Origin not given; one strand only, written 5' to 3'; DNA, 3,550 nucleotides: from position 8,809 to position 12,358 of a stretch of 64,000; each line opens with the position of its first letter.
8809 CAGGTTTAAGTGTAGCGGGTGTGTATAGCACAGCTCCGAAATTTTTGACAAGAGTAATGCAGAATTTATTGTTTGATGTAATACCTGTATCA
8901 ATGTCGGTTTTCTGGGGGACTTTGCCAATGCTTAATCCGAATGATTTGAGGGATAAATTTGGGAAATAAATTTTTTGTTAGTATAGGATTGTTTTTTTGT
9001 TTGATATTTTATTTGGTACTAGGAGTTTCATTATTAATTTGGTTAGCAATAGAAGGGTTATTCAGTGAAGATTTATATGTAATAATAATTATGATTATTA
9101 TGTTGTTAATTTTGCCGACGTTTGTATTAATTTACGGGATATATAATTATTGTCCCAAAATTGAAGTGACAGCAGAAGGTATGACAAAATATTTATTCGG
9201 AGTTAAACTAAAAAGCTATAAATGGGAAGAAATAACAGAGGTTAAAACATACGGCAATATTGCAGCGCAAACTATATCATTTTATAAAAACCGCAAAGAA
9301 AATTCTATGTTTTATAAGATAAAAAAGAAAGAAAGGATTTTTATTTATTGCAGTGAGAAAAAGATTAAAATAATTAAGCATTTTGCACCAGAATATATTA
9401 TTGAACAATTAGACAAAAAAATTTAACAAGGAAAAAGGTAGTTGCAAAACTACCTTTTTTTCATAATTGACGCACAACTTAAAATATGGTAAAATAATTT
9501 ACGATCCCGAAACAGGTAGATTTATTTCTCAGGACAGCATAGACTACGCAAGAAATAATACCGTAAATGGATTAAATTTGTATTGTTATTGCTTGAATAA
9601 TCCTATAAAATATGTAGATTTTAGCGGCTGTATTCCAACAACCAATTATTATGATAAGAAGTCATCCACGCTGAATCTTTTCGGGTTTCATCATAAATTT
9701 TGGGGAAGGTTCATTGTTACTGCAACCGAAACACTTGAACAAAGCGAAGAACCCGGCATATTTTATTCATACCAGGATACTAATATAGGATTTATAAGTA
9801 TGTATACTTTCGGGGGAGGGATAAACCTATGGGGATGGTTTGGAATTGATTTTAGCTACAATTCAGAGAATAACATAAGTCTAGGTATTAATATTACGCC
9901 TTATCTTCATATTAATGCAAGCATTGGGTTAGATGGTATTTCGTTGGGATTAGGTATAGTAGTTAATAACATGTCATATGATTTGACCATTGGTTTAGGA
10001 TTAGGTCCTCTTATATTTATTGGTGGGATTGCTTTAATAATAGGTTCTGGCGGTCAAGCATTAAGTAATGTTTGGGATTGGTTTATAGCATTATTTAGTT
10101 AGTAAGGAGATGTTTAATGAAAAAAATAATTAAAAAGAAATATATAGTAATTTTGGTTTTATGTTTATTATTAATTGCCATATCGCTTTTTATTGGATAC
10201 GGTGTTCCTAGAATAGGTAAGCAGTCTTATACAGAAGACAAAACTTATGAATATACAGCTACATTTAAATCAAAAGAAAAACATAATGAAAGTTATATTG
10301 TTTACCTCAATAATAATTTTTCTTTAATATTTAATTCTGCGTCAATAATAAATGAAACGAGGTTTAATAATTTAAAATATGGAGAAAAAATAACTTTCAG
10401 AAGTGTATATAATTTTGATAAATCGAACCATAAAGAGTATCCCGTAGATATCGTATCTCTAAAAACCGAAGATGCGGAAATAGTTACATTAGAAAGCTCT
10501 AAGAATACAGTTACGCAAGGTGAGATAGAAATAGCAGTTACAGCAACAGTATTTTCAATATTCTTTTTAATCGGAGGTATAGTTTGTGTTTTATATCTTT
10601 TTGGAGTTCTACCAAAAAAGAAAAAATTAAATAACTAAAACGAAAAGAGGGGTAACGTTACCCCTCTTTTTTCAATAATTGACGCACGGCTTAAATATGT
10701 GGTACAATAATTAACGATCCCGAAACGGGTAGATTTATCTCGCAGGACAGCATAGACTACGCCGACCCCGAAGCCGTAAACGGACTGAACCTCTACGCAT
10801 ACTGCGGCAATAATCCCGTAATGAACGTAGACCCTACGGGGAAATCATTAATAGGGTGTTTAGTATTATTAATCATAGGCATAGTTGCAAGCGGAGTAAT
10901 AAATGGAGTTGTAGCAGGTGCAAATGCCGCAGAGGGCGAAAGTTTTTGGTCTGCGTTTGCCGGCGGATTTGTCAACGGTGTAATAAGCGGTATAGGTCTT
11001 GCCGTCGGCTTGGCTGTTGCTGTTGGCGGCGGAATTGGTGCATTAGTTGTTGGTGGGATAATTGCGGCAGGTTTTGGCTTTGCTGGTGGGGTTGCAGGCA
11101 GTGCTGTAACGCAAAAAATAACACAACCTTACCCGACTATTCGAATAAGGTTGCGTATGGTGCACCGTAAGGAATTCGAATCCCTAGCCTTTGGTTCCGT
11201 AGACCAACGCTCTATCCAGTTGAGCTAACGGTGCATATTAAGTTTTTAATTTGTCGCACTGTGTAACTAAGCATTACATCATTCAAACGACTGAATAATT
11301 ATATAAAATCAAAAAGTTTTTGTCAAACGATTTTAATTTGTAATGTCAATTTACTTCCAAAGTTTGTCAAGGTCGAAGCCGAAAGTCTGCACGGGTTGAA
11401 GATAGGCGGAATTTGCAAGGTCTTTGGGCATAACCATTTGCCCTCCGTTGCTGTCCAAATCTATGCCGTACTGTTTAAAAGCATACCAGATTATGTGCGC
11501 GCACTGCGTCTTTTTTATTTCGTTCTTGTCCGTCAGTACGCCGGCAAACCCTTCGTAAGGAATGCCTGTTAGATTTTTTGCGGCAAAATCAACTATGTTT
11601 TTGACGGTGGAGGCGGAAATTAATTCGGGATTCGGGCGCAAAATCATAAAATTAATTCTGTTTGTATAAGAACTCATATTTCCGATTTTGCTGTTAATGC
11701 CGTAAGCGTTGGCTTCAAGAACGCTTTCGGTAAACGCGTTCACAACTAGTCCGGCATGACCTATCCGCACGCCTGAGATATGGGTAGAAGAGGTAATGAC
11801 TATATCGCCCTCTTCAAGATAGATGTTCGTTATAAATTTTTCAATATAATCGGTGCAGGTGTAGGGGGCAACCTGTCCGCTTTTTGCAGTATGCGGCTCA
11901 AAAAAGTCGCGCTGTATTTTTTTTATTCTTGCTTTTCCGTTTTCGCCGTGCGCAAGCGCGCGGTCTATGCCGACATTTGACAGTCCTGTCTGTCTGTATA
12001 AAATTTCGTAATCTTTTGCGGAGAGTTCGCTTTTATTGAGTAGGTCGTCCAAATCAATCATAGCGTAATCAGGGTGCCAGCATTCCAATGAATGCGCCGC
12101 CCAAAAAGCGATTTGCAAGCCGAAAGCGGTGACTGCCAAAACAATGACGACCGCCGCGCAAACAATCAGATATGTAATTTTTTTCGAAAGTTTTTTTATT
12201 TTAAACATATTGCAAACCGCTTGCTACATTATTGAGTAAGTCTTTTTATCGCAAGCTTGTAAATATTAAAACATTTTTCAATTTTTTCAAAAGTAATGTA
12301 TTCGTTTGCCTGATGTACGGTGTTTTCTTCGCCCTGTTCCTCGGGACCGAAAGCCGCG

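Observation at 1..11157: RHS polymorphic-toxin locus with five stacked orphan toxin/immunity modules wedged against tRNA-Arg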

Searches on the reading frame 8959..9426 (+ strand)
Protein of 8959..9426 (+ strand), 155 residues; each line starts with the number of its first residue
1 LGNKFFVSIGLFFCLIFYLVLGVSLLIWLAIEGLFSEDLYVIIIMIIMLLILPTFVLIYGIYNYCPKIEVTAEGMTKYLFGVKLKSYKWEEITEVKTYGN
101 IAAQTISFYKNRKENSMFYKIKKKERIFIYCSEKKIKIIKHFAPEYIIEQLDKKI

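Call 5: search_protein_families(library=pfam, proteins=[window:8959-9426:+], max_evalue=0.01)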
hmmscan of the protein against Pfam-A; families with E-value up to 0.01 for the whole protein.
window:8959-9426:+ (155 aa): 0 families

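Call 7: search_protein_families(library=ncbifam, proteins=[window:8959-9426:+], max_evalue=0.01)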
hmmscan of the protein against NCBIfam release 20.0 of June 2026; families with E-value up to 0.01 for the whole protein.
window:8959-9426:+ (155 aa): 1 family
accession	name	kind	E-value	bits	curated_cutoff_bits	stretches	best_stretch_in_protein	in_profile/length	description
NF008611.1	PRK11588.1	equivalog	0.0085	14.8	500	0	38-116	3-76/492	putative basic amino acid antiporter YfcC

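Call 10: find_encoding_contigs(protein=window:8959-9426:+, flank=10000, max_places=10)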
Protein window:8959-9426:+ (155 aa): 23 contigs read that carry it; 10 places shown.
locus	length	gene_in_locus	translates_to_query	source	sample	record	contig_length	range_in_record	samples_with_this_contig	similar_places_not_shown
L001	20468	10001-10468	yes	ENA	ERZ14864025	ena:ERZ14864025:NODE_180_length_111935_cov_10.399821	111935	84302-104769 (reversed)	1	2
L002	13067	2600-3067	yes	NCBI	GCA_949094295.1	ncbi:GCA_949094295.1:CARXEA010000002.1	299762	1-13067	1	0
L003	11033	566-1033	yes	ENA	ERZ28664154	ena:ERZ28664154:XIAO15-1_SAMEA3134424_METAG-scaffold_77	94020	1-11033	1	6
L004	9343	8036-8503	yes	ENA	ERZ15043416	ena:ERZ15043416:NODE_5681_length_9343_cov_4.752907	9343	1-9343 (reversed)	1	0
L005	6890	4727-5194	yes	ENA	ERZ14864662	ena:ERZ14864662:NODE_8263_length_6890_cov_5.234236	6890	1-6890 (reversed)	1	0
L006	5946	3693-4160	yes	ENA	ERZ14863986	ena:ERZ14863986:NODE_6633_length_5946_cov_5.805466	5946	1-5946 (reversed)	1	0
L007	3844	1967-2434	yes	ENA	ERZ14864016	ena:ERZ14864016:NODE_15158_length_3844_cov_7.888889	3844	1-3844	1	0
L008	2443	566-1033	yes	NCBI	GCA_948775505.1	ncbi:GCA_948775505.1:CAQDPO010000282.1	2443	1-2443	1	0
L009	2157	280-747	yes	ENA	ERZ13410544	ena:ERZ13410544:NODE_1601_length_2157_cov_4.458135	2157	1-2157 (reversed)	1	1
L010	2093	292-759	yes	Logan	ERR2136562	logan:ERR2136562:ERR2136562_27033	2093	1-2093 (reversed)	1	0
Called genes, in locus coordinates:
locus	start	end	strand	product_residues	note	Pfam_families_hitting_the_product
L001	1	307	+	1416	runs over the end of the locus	-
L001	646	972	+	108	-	-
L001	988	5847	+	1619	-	PF05593:RHS_repeat (faint), PF25023:TEN_YD-shell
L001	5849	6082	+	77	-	-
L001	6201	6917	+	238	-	-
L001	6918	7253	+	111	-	-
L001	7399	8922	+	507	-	PF05593:RHS_repeat (faint), PF25023:TEN_YD-shell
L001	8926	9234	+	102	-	-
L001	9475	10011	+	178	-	-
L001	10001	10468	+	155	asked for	-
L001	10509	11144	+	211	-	-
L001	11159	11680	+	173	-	-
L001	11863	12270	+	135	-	-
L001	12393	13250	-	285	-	-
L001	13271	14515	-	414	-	PF01546:Peptidase_M20, PF07687:M20_dimer (faint)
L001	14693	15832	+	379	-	PF07730:HisKA_3, PF02518:HATPase_c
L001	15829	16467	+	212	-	PF00072:Response_reg, PF00196:GerE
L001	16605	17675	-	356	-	PF07228:SpoIIE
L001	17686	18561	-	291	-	PF00781:DAGK_cat, PF19279:YegS_C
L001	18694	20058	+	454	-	PF01743:PolyA_pol, PF12627:PolyA_pol_RNAbd, PF01966:HD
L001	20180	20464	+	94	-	PF01250:Ribosomal_S6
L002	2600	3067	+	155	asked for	-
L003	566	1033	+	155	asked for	-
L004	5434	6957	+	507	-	PF05593:RHS_repeat (faint), PF25023:TEN_YD-shell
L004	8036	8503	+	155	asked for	-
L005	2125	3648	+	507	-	PF05593:RHS_repeat (faint), PF25023:TEN_YD-shell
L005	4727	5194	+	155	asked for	-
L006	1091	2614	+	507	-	PF05593:RHS_repeat (faint), PF25023:TEN_YD-shell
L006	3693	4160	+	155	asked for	-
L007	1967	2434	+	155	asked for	-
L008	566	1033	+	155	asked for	-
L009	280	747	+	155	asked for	-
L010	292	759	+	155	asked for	-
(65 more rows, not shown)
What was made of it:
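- On RHS / YD-repeat polymorphic toxin: PF25023 TEN_YD-shell is precomputed on the ortholog (call 10).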

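Call 26: search_protein_families(library=pfam, proteins=[L001:646-969:+, L001:988-2400:+, L001:2-304:+], max_evalue=1)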
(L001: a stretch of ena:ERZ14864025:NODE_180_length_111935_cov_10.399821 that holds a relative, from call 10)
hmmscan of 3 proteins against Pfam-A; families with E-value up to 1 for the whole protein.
L001:646-969:+ (108 aa): 2 families
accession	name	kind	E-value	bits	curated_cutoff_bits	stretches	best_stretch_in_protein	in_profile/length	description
PF09682.15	Phage_holin_6_1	-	0.00028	21.6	24.9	1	21-99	16-97/101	Bacteriophage holin of superfamily 6 (Holin_LLH)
PF13273.12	DUF4064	-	0.092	13.4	32.1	1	1-60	1-43/102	Protein of unknown function (DUF4064)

L001:988-2400:+ (471 aa): 2 families
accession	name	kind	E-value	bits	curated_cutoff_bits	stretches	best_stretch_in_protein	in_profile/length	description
PF20148.4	DUF6531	-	0.023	15.5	24.1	1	223-284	4-63/74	Domain of unknown function (DUF6531)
PF14273.11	DUF4360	-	0.088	13.1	27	1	256-291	128-163/178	Domain of unknown function (DUF4360)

L001:2-304:+ (101 aa): 7 families
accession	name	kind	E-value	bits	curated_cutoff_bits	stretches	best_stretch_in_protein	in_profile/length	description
PF18887.5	MBG_3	-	0.0057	17.2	25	1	1-17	43-59/72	MBG domain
PF05808.16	Podoplanin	-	0.0078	16.9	30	1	43-81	88-127/135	Podoplanin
PF07213.16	DAP10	-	0.016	15.6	22.9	1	52-93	28-69/79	DAP10 membrane protein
PF10954.13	DUF2755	-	0.086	13.4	25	1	54-84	68-98/100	Protein of unknown function (DUF2755)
PF18911.6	PKD_4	-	0.21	12.1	27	1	2-15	59-72/85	PKD domain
PF01130.27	CD36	-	0.55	9.1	26.5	1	30-53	55-78/463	CD36 family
PF10614.14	CsgF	-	0.69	10.5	25.8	0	3-31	101-129/132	Type VIII secretion system (T8SS), CsgF protein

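Call 27: search_protein_families(library=phrogs, proteins=[L001:646-969:+, L001:988-2400:+], max_evalue=0.1)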
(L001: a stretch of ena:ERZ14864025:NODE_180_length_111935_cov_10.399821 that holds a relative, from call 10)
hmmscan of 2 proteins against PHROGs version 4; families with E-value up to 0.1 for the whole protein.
L001:646-969:+ (108 aa): 1 family
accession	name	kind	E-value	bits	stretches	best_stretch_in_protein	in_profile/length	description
phrog_6918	-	lysis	6.5e-06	27.2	1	9-99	10-96/114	holin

L001:988-2400:+ (471 aa): 0 families

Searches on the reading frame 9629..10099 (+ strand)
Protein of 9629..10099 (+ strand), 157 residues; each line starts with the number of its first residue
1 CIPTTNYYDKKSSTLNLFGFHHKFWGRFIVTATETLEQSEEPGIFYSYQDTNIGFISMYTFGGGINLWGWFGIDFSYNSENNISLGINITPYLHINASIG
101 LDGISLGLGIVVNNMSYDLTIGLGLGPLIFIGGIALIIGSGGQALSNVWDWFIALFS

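Call 26: search_protein_families(library=pfam, proteins=[window:9629-10099:+], max_evalue=1)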
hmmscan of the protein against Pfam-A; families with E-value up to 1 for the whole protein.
window:9629-10099:+ (157 aa): 0 families

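Call 27: search_protein_families(library=phrogs, proteins=[window:9629-10099:+], max_evalue=0.1)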
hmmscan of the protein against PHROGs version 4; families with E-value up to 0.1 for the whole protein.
window:9629-10099:+ (157 aa): 0 families

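Call 72: search_solved_structures(query=window:9629-10099:+, max_evalue=5)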
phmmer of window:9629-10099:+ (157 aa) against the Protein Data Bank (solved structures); distinct sequences matched with E-value up to 5: 1.
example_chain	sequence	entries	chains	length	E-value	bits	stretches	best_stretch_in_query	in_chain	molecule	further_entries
8q5d_B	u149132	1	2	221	0.72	13.1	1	19-78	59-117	Monoclonal antibody MAD10-466 heavy chain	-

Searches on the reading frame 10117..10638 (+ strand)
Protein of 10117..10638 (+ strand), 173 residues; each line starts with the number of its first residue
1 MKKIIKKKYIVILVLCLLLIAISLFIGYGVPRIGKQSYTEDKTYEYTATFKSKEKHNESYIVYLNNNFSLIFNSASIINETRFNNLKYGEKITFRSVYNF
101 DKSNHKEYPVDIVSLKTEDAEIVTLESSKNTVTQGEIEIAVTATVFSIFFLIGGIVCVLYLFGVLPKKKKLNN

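Call 5: search_protein_families(library=pfam, proteins=[window:10117-10638:+], max_evalue=0.01)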
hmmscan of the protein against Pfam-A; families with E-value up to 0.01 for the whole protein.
window:10117-10638:+ (173 aa): 0 families

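Call 7: search_protein_families(library=ncbifam, proteins=[window:10117-10638:+], max_evalue=0.01)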
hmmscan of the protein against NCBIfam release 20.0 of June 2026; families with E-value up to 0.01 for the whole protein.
window:10117-10638:+ (173 aa): 1 family
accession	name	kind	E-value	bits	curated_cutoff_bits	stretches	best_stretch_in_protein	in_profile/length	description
TIGR04370.1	glyco_rpt_poly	subfamily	0.0078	15.2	40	0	4-78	85-159/396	oligosaccharide repeat unit polymerase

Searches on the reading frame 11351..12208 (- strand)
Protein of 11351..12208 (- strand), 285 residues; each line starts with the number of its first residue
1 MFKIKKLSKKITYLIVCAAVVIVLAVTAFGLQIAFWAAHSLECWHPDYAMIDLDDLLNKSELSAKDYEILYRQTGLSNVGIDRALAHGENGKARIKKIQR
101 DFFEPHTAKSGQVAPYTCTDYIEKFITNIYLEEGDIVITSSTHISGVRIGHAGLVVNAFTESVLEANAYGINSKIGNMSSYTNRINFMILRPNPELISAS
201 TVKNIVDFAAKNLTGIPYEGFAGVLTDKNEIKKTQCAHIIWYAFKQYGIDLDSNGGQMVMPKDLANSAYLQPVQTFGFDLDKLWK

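Call 76: find_encoding_contigs(protein=window:11351-12208:-, flank=10000, max_places=10)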
Protein window:11351-12208:- (285 aa): 24 contigs read that carry it; 6 places shown.
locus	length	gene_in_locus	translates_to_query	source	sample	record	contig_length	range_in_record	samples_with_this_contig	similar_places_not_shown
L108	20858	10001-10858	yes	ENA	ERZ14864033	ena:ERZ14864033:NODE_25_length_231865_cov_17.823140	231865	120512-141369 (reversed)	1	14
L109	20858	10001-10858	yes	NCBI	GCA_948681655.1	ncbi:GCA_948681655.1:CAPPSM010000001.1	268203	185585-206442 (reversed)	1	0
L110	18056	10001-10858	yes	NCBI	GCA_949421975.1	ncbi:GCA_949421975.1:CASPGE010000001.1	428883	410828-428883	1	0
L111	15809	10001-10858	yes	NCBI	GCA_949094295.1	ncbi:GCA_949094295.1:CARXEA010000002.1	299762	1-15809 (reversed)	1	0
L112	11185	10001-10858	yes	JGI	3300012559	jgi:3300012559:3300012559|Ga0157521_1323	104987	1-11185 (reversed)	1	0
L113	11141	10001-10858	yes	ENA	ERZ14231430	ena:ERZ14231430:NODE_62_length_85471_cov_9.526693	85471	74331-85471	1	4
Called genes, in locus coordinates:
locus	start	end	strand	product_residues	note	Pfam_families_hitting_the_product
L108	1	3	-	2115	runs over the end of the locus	-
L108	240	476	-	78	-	-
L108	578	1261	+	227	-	PF01168:Ala_racemase_N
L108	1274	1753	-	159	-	-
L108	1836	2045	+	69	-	PF13560:HTH_31, PF12844:HTH_19, PF01381:HTH_3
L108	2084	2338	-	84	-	PF01084:Ribosomal_S18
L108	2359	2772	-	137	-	PF00436:SSB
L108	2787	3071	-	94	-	PF01250:Ribosomal_S6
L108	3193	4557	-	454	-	PF01743:PolyA_pol, PF12627:PolyA_pol_RNAbd, PF01966:HD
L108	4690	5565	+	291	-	PF00781:DAGK_cat, PF19279:YegS_C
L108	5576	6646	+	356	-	PF07228:SpoIIE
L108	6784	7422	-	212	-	PF00072:Response_reg, PF00196:GerE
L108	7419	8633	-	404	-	PF07730:HisKA_3, PF02518:HATPase_c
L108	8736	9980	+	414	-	PF01546:Peptidase_M20, PF07687:M20_dimer (faint)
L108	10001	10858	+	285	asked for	-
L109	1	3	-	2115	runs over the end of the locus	-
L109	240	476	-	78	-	-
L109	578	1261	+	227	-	PF01168:Ala_racemase_N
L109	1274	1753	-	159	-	-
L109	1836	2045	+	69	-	PF13560:HTH_31, PF12844:HTH_19, PF01381:HTH_3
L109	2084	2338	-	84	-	PF01084:Ribosomal_S18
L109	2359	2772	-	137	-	PF00436:SSB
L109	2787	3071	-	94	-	PF01250:Ribosomal_S6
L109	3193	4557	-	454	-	PF01743:PolyA_pol, PF12627:PolyA_pol_RNAbd, PF01966:HD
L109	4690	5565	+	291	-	PF00781:DAGK_cat, PF19279:YegS_C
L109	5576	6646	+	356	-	PF07228:SpoIIE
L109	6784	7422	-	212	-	PF00072:Response_reg, PF00196:GerE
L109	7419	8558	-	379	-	PF07730:HisKA_3, PF02518:HATPase_c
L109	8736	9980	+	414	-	PF01546:Peptidase_M20, PF07687:M20_dimer (faint)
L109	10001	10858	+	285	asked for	-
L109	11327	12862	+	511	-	PF11443:DUF2828, PF25043:DUF7788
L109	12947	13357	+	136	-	-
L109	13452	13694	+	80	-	-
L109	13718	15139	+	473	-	-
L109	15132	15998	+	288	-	-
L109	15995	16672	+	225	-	PF00899:ThiF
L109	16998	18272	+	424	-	PF00078:RVT_1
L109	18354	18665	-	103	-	-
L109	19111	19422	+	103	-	-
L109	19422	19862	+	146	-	PF00075:RNase_H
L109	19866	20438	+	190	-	-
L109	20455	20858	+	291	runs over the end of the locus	PF13671:AAA_33, PF01966:HD (weak)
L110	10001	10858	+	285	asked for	-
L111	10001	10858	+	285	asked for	-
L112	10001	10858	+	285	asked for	-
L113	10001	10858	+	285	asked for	-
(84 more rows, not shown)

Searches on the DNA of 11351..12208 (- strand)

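Call 80: search_rna_families(source=L109, start=10860, end=11400, threshold=evalue, max_evalue=0.1, show_alignments=2)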
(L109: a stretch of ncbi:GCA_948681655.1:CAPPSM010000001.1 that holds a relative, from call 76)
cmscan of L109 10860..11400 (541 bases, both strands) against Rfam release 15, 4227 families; matches with E-value up to 0.1: 3.
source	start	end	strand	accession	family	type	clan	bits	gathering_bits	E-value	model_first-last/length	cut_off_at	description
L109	11098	11219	+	RF00005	tRNA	Gene; tRNA;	CL00001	45.4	29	1.5e-08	1-71/71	no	tRNA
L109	11039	11145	+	RF02553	YrlA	Gene; sRNA;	-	26.8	69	0.0013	1-114/114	no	Y RNA-like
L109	11054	11094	+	RF00023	tmRNA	Gene;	CL00001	14.6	47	0.00074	1-374/374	no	transfer-messenger RNA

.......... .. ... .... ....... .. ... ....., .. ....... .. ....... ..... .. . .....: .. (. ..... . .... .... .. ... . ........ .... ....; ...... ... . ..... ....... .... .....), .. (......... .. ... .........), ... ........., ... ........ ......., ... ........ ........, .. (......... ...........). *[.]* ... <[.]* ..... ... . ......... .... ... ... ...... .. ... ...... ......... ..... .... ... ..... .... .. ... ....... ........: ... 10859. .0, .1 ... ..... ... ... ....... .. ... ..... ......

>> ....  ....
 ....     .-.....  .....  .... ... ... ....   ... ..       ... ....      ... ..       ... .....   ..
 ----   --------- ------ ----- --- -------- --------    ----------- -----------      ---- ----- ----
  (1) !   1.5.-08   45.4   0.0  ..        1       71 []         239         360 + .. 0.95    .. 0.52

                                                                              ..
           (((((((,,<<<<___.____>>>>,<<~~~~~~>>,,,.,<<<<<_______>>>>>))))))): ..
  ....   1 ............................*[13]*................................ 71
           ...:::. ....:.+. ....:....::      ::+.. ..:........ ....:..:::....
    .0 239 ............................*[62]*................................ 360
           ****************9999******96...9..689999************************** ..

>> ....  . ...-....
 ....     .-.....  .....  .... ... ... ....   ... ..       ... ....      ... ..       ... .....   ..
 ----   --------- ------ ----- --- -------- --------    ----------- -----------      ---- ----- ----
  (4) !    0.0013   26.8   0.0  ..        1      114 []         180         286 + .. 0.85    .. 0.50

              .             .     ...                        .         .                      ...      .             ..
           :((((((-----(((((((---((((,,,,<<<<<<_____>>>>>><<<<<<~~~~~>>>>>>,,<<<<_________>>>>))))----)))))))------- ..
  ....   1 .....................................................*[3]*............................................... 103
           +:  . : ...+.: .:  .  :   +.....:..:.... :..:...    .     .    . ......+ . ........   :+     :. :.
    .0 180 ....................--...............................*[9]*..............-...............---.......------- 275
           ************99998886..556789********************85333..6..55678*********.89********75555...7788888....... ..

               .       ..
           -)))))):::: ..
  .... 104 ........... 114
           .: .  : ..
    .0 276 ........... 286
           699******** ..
